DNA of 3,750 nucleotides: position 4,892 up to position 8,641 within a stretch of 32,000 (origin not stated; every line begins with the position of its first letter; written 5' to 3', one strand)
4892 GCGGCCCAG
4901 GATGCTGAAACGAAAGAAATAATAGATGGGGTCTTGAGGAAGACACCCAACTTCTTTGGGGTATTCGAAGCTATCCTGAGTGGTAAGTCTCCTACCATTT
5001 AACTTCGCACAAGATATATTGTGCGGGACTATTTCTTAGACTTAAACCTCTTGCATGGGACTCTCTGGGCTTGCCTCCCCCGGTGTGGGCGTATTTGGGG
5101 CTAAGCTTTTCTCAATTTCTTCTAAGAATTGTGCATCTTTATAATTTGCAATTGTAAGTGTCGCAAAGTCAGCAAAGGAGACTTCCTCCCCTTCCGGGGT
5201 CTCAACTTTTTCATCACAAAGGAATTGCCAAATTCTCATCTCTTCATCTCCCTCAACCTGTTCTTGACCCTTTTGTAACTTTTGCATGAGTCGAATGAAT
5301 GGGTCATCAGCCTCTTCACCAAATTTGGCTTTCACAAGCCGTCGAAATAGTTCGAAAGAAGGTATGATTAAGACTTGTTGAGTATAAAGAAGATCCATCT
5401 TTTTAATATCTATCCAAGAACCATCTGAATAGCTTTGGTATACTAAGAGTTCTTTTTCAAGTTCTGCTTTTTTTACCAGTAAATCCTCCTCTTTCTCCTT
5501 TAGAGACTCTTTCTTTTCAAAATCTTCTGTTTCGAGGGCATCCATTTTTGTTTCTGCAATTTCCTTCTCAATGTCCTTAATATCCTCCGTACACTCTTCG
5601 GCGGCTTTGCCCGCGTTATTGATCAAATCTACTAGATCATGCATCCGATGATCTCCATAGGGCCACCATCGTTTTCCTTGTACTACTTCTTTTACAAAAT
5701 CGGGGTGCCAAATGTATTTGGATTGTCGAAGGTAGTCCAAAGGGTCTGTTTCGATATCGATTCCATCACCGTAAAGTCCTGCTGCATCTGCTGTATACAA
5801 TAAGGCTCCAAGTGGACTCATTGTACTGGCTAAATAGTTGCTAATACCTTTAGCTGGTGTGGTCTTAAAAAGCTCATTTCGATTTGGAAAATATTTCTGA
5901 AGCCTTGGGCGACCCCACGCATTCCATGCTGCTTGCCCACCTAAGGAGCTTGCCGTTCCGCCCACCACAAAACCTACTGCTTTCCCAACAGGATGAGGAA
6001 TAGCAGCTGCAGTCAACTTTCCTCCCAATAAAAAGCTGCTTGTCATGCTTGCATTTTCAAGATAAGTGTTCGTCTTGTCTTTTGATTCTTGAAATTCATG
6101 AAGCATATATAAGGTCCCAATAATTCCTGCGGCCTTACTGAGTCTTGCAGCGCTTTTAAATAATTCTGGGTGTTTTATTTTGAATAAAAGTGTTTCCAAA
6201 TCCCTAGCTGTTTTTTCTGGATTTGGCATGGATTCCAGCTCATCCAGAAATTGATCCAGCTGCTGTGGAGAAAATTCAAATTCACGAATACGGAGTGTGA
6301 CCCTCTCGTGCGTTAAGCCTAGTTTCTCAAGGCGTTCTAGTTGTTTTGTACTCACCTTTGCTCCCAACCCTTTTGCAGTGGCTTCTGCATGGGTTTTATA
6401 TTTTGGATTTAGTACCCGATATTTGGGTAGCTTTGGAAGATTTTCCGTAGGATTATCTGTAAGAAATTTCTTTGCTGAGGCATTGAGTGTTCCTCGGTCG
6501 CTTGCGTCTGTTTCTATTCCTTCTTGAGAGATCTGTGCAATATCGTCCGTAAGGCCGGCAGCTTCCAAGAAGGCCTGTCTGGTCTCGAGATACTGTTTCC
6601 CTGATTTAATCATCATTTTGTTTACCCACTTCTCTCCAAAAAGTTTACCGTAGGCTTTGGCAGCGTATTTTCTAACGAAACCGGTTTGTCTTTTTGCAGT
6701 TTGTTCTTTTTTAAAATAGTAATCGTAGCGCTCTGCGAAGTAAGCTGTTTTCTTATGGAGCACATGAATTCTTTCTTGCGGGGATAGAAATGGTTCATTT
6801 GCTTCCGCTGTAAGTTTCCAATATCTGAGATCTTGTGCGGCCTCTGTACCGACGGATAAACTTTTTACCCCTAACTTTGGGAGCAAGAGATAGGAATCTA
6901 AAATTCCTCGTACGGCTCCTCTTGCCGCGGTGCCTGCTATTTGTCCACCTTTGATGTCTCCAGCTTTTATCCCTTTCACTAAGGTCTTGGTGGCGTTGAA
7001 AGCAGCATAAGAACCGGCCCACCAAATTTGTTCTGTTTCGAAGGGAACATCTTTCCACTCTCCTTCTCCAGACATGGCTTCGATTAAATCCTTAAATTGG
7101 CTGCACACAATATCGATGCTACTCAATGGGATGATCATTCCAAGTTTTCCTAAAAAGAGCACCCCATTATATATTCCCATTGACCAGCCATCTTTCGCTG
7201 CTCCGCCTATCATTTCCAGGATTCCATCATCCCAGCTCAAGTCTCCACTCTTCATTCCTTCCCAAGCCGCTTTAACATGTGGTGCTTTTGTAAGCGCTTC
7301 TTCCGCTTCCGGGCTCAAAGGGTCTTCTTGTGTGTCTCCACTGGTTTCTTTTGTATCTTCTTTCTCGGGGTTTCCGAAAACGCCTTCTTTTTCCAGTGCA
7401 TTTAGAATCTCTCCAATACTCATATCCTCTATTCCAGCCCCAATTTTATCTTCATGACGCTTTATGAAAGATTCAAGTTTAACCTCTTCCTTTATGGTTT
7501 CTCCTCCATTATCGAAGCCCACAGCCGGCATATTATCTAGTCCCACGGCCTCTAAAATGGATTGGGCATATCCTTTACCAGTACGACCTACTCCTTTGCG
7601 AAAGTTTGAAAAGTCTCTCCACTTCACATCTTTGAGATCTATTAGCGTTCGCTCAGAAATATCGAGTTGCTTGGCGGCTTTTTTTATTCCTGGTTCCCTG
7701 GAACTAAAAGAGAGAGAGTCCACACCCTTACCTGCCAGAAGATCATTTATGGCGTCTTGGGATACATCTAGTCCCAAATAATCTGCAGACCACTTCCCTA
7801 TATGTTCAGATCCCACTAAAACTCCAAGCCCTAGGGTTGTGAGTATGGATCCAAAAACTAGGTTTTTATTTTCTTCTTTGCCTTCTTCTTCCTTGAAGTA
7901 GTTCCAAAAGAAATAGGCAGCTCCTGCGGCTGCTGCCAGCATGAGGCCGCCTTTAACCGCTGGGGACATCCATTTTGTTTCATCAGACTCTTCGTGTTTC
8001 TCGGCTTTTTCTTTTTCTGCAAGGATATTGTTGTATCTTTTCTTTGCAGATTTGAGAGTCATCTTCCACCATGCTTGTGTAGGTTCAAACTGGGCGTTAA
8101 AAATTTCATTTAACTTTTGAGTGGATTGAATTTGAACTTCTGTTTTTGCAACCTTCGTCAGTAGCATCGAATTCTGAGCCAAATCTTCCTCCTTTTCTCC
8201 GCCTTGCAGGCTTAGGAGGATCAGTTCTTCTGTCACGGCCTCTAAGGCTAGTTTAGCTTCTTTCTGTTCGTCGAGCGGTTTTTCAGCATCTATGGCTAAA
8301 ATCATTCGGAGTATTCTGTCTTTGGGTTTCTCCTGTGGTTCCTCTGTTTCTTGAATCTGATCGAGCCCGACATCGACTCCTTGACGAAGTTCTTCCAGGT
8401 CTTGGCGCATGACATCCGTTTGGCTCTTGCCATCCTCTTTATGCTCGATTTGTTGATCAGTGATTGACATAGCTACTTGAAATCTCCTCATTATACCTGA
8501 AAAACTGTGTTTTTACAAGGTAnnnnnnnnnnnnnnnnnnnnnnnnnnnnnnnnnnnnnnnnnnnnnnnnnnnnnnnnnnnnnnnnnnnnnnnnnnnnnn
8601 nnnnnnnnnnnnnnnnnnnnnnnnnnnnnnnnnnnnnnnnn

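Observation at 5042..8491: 1149-aa orphan membrane protein with glycine-zipper segments and coiled-coil-like ends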

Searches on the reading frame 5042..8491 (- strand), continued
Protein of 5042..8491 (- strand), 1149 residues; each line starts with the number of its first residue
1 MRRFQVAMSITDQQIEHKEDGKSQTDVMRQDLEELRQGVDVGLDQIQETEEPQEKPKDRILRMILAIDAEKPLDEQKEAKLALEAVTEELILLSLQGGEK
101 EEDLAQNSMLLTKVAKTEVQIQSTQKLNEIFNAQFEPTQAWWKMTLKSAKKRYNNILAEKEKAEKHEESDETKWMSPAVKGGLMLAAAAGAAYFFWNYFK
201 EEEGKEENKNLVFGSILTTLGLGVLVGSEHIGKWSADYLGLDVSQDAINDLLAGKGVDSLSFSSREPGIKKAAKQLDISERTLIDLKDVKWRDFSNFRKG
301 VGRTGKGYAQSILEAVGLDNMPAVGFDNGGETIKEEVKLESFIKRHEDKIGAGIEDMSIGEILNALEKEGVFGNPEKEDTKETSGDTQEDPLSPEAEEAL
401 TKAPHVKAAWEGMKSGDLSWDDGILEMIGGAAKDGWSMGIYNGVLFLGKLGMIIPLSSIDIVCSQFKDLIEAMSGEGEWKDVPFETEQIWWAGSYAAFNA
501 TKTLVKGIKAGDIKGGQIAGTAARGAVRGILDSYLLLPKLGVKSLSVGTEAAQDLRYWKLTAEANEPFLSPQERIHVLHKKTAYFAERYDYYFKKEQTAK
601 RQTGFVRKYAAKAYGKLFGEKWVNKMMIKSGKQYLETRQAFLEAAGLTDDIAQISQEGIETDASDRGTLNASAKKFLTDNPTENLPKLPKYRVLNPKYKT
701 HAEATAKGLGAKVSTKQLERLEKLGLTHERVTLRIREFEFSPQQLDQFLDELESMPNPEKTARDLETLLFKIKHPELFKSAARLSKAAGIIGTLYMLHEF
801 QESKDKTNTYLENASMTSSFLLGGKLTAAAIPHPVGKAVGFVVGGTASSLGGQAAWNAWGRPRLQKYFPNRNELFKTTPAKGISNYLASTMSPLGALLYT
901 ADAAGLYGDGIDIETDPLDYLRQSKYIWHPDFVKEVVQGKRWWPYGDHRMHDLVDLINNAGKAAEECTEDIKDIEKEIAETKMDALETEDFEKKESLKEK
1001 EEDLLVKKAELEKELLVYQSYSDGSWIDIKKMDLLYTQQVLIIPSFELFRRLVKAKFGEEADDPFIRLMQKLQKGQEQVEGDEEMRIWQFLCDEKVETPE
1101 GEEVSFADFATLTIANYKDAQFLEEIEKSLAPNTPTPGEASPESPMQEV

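Call 100: find_related_loci(query=A5, collection=metagenome_contigs, flank=3000)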
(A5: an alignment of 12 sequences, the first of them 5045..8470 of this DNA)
Query A5 (1142 aa) in metagenome_contigs; peptide patterns used: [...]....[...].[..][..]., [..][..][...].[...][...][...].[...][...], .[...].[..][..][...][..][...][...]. (x = any residue, [..] = any of these).
600 stretches matched a pattern (row limit reached: there are more); 2 encode a relative of the query (tblastn E <= 1e-3); 2 distinct loci.
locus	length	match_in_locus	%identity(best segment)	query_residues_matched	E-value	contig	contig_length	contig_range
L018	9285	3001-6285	45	46-1141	0e+0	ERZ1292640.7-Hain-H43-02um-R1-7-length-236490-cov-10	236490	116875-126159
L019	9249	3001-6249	38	67-1121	0e+0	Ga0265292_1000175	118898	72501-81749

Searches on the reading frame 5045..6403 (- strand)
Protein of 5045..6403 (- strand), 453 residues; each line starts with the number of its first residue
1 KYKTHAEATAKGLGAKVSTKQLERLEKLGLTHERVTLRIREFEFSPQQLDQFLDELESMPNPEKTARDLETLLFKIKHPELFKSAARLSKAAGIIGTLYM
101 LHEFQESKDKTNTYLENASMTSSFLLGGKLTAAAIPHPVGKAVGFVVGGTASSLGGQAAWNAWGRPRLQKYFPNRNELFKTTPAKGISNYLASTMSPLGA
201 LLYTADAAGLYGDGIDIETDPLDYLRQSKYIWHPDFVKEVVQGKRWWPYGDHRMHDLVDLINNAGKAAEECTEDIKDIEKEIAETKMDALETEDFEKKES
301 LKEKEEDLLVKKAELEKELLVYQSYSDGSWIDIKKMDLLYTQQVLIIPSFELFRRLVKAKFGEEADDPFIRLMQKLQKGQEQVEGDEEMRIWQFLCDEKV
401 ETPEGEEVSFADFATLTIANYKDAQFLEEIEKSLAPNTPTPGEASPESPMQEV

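Call 93: predict_structure(alignment_id=A4)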
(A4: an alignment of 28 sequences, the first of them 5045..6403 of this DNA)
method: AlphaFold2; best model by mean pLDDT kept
length: 453 residues; sequences in the alignment: 28
mean_pLDDT: 76.3   pTM: 0.57
mean pLDDT of the five models: 76.3, 72.8, 72.3, 70.8, 70.8
residues with pLDDT >= 90: 153; 70-90: 124; 50-70: 135; < 50: 41
segments of 3 or more residues with pLDDT < 50: 81-99, 193-197, 443-453
pLDDT, mean of each block of 10 residues (from residue 1): 65 70 86 75 75 77 73 55 46 46 55 67 64 64 62 63 70 70 57 50 60 78 80 76 75 83 94 98 98 97 98 97 94 94 92 97 96 90 88 93 87 90 91 68 45 38
secondary structure, 60 per line:
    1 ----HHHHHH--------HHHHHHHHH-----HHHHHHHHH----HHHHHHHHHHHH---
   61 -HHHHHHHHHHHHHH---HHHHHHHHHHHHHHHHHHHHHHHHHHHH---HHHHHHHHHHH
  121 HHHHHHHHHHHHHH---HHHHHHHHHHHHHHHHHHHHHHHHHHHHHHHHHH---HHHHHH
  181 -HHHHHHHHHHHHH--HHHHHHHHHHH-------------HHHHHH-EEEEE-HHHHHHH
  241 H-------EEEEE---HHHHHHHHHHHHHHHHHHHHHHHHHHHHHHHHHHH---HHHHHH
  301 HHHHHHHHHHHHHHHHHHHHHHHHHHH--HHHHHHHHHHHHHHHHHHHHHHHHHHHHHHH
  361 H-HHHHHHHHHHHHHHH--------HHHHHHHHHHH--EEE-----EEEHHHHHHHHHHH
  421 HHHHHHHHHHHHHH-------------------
elements in order: H5-10 H19-27 H33-41 H46-57 H62-75 H79-106 H110-134 H138-171 H175-180 H182-194 H197-207 H221-226 E228-232 H234-241 E249-253 H257-291 H295-327 H330-361 H363-377 H386-396 E399-401 E407-409 H410-434

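Call 95: fold_search(model_id=the predicted structure, library=pdb)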
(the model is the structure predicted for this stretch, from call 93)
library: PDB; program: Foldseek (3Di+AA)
matches with E <= 10: 55; with E <= 0.001: 0
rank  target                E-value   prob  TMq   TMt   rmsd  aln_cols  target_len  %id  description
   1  8t4f_B                2.0e+00  0.11  0.15  0.13  28.8       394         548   12  Transporter associated with antigen processing (TAP) bound to the 9-mer peptide RRYQKSTEL (released 2024-06-19)
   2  6gy8_B                2.0e+00  0.04  0.10  0.12  28.8       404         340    9  Crystal structure of XaxA from Xenorhabdus nematophila (released 2018-07-25)
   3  8vpa_A                2.4e+00  0.09  0.14  0.12  28.7       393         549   11  Cryo-EM structure of the ABC transporter PCAT1 bound with ADP (released 2024-10-30)
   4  7zec_C                2.4e+00  0.09  0.14  0.12  27.8       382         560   11  IF(heme/confined) conformation of CydDC in ATP(CydD) bound state (Dataset-15) (released 2023-04-19)
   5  6z0c_D                2.8e+00  0.16  0.14  0.29  23.5       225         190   16  Structure of in silico modelled artificial Maquette-3 protein (released 2021-03-17)
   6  3i9w                  2.8e+00  0.06  0.10  0.15  26.5       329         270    9  Crystal structure of the E. coli histidine kinase sensor TorS sensor domain (released 2009-10-06)
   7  7n59_A                3.3e+00  0.07  0.15  0.11  28.2       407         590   10  Structure of AtAtm3 in the inward-facing conformation with GSSG bound (released 2022-04-13)
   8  7v5d_A                3.5e+00  0.07  0.14  0.11  28.9       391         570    9  Cryo-EM structure of the mouse ABCB9 (PG-bound) (released 2022-10-19)
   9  5vjs                  4.0e+00  0.13  0.14  0.29  25.4       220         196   14  De Novo Photosynthetic Reaction Center Protein Equipped with Heme B, a synthetic Zn porphyrin, and Zn(II) cations (released 2018-04-25)
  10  8d9p                  4.0e+00  0.12  0.14  0.29  25.4       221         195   15  De Novo Photosynthetic Reaction Center Protein Equipped with Heme B and Mn(II) cations (released 2022-09-28)
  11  9rcv_E                4.0e+00  0.07  0.15  0.11  32.2       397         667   12  Structure of the Human Peptide-Loading Complex Arrested by HCMV US6 (released 2025-12-03)
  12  7znu_A                4.0e+00  0.06  0.14  0.12  29.0       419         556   10  cryo-EM structure of CGT ABC transporter in detergent micelle (released 2022-12-07)
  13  6gwh                  4.8e+00  0.03  0.11  0.11  25.6       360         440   14  Outward-facing conformation of a multidrug resistance MATE family transporter of the MOP superfamily. (released 2019-06-05)
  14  8j07_3                5.0e+00  0.06  0.14  0.13  25.9       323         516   13  96nm repeat of human respiratory doublet microtubule and associated axonemal complexes (released 2023-07-26)
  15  8pwx_B                5.0e+00  0.04  0.11  0.15  21.4       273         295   12  PfRH5 bound to monoclonal antibody R5.008 (released 2024-06-05)
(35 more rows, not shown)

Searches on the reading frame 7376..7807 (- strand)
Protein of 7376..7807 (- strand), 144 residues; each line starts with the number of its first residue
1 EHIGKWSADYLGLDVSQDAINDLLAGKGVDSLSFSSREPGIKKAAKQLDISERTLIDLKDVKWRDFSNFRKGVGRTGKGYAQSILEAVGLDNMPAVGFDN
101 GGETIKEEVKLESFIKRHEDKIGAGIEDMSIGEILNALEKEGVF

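Call 72: search_solved_structures(query=A3, max_evalue=10, show_alignments=3)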
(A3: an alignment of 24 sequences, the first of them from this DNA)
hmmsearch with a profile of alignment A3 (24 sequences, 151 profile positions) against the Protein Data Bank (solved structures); distinct sequences matched with E-value up to 10: 3.
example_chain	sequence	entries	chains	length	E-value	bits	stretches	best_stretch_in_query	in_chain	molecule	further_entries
9wa8_A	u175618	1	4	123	0.36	14.2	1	60-106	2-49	Anti-CRISPR protein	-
4m4w_J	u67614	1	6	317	2.7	11.4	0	106-143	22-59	Primosomal protein DnaI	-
3gmi_A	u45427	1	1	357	6.4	10.2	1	71-141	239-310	UPF0348 protein MJ0951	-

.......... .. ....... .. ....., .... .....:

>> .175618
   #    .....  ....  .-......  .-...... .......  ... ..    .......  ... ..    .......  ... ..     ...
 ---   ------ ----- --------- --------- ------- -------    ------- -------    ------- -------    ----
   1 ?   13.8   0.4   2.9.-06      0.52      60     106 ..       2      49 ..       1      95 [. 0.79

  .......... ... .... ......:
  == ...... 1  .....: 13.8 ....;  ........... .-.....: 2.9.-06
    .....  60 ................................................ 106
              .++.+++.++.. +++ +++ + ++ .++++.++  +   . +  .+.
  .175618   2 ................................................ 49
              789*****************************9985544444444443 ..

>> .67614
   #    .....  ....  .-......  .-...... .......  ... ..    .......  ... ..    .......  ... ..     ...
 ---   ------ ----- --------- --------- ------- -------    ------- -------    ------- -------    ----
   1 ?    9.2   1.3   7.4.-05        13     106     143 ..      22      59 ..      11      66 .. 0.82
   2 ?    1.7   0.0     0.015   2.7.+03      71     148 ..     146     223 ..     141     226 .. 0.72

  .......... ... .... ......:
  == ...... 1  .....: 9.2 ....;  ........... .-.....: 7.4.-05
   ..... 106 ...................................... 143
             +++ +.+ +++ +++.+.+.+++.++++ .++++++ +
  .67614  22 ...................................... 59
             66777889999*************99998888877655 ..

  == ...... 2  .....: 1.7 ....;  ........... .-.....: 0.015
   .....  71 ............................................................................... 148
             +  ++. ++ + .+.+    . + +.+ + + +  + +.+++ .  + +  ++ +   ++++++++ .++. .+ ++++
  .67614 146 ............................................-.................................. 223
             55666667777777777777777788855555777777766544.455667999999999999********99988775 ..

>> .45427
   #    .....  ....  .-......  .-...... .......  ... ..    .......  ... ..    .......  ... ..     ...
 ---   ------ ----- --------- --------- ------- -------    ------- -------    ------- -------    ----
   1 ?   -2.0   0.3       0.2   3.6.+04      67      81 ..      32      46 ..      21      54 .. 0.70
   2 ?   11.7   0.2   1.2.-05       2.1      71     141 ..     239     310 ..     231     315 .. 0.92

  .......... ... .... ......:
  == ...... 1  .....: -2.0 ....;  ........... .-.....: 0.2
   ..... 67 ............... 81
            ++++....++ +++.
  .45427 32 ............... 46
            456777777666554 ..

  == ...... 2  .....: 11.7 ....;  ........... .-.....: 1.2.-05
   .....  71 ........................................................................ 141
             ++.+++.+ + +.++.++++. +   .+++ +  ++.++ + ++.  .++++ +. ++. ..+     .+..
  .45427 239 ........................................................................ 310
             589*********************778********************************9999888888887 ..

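Call 73: search_protein_families(library=pfam, alignment_id=A3, max_evalue=5)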
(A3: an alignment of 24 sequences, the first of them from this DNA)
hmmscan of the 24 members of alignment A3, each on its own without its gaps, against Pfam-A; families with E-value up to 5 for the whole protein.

A. member 1, seq(144 aa): 2 families
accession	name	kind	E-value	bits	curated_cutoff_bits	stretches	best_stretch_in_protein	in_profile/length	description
PF02954.25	HTH_8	-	0.031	14.5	22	1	41-55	21-35/42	Bacterial regulatory protein, Fis family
PF21100.3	MCM_C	-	0.037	14.3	27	1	109-142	19-51/64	MCM protein C-terminal winged helix-turn-helix domain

B. families by the number of members that match (of 24 scanned): 20 families
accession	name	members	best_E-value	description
PF02954.25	HTH_8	3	0.031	Bacterial regulatory protein, Fis family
PF07453.19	NUMOD1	3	0.067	NUMOD1 domain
PF08298.17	AAA_PrkA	1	0.0042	PrkA AAA domain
PF13848.12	Thioredoxin_6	1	0.0084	Thioredoxin-like domain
PF01325.25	Fe_dep_repress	1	0.012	Iron dependent repressor, N-terminal DNA binding domain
PF03979.19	Sigma70_r1_1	1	0.016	Sigma-70 factor, region 1.1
PF19172.5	DUF5854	1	0.022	Family of unknown function (DUF5854)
PF07396.17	Porin_O_P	1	0.035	Phosphate-selective porin O and P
PF21100.3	MCM_C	1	0.037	MCM protein C-terminal winged helix-turn-helix domain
PF13309.12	HTH_22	1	0.046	HTH domain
PF12173.13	BacteriocIIc_cy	1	0.046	Bacteriocin class IIc cyclic gassericin A-like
PF06017.19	Myosin_TH1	1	0.1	Unconventional myosin tail, actin- and lipid-binding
PF22506.2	Cj1289-like_C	1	0.1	Cj1289-like, C-terminal domain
PF01381.28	HTH_3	1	0.11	Helix-turn-helix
PF00237.24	Ribosomal_L22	1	0.12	Ribosomal protein L22p/L17e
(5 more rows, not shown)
